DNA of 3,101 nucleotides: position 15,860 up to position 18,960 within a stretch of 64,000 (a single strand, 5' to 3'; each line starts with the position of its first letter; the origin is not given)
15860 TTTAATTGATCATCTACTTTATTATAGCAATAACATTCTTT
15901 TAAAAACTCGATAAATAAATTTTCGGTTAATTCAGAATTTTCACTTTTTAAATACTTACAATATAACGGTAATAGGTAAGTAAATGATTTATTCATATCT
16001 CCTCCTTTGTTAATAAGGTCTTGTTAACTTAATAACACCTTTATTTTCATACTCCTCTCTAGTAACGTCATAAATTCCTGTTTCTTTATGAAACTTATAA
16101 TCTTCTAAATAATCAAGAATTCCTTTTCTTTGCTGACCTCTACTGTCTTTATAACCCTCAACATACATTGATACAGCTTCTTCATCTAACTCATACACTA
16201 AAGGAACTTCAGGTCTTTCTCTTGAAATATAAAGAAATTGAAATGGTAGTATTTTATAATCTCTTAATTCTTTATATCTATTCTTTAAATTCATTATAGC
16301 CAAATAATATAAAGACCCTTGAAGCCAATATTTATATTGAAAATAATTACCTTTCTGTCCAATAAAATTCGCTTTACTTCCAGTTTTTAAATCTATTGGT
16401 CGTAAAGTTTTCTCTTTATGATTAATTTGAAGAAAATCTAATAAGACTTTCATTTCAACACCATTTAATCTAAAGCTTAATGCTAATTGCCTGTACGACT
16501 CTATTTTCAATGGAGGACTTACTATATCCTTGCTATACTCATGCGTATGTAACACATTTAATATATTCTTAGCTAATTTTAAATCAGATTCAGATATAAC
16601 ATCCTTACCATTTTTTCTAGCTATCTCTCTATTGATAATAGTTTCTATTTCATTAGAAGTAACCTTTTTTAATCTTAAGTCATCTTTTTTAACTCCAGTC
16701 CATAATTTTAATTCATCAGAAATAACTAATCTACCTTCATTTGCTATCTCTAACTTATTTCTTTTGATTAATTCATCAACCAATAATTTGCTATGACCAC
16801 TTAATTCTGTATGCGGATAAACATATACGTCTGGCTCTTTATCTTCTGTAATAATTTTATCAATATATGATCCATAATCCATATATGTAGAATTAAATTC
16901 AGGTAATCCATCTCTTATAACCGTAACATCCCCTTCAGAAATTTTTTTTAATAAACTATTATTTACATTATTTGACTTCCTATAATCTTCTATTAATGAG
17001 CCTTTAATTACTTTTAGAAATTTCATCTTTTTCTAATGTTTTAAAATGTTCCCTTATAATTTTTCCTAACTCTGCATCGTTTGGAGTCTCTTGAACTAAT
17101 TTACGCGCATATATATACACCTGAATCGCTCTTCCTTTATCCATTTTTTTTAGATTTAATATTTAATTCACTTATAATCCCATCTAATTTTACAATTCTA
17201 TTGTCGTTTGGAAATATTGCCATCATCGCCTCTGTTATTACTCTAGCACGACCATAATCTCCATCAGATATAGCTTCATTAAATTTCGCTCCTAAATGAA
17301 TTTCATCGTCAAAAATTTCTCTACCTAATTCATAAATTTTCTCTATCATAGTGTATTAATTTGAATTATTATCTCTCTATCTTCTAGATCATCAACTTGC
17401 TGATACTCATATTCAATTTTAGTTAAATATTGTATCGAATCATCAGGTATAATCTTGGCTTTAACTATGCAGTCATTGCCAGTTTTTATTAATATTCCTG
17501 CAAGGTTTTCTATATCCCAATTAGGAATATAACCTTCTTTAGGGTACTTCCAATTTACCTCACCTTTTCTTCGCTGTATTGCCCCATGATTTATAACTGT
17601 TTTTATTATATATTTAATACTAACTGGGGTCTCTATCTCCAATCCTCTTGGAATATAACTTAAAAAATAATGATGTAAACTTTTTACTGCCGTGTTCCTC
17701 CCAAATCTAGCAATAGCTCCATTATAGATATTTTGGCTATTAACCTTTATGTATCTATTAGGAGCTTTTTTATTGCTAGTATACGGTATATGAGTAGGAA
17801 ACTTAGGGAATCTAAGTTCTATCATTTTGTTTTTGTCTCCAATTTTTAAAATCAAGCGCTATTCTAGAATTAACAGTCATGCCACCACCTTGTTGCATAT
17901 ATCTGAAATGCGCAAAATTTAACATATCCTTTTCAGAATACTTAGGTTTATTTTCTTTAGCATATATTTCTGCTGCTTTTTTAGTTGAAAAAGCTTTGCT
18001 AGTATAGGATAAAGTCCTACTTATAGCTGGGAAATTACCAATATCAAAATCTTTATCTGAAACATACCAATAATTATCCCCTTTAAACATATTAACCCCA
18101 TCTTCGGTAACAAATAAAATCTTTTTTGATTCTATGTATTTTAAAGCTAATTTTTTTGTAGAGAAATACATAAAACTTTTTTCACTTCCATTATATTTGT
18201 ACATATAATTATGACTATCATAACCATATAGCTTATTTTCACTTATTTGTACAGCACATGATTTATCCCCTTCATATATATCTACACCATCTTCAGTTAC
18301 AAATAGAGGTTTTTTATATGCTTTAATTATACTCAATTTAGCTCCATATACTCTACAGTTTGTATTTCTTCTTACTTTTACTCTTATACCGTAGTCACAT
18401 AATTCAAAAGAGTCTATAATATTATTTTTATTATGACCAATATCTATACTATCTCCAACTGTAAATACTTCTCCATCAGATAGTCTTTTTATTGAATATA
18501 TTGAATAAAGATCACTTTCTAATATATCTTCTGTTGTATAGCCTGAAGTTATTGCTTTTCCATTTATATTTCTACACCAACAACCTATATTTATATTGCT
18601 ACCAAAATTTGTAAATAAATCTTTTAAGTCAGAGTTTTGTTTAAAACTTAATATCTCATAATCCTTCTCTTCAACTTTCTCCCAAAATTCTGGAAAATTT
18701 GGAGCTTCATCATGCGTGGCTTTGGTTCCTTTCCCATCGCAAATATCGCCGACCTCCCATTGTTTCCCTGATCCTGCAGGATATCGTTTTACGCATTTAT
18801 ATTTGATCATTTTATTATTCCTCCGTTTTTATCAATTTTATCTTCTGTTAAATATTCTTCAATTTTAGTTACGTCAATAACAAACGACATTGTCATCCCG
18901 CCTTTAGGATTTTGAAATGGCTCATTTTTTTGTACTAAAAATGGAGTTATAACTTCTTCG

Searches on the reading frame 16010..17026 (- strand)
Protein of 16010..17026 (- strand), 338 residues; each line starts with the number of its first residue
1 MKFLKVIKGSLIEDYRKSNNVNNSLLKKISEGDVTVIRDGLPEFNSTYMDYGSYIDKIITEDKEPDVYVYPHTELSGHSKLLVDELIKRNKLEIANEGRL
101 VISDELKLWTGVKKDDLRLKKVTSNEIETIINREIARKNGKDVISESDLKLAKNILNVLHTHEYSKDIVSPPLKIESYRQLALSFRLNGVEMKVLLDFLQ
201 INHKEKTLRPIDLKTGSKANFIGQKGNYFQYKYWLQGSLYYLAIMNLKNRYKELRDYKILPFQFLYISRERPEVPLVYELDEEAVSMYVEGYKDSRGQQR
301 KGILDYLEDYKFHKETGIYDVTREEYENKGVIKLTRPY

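Call 20: search_protein_families(library=phrogs, proteins=[window:16010-17026:-], max_evalue=0.00001)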
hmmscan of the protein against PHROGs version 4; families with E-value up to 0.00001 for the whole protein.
window:16010-17026:- (338 aa): 1 family
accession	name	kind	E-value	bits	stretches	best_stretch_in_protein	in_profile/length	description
phrog_412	-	DNA, RNA and nucleotide metabolism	4.3e-16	60.2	1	13-285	147-367/440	exonuclease VIII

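Call 92: search_protein_families(library=pfam, proteins=[window:16010-17026:-], max_evalue=1)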
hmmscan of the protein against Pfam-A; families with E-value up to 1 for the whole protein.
window:16010-17026:- (338 aa): 2 families
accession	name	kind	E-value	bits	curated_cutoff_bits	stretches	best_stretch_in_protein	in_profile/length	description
PF12705.13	PDDEXK_1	-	0.0025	18.2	22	1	167-272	104-192/247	PD-(D/E)XK nuclease superfamily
PF09123.17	DUF1931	-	0.043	14.4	21.8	1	131-161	35-65/138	Domain of unknown function (DUF1931)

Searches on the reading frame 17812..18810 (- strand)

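Call 20: search_protein_families(library=phrogs, proteins=[window:17812-18810:-], max_evalue=0.00001)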
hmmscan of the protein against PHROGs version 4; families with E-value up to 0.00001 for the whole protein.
window:17812-18810:- (332 aa): 2 families
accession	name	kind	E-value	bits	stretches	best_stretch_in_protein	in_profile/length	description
phrog_11079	-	unknown function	2.1e-39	136.7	2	1-230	1-235/270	-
phrog_24038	-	unknown function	2.6e-06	28.3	0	157-242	63-146/152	-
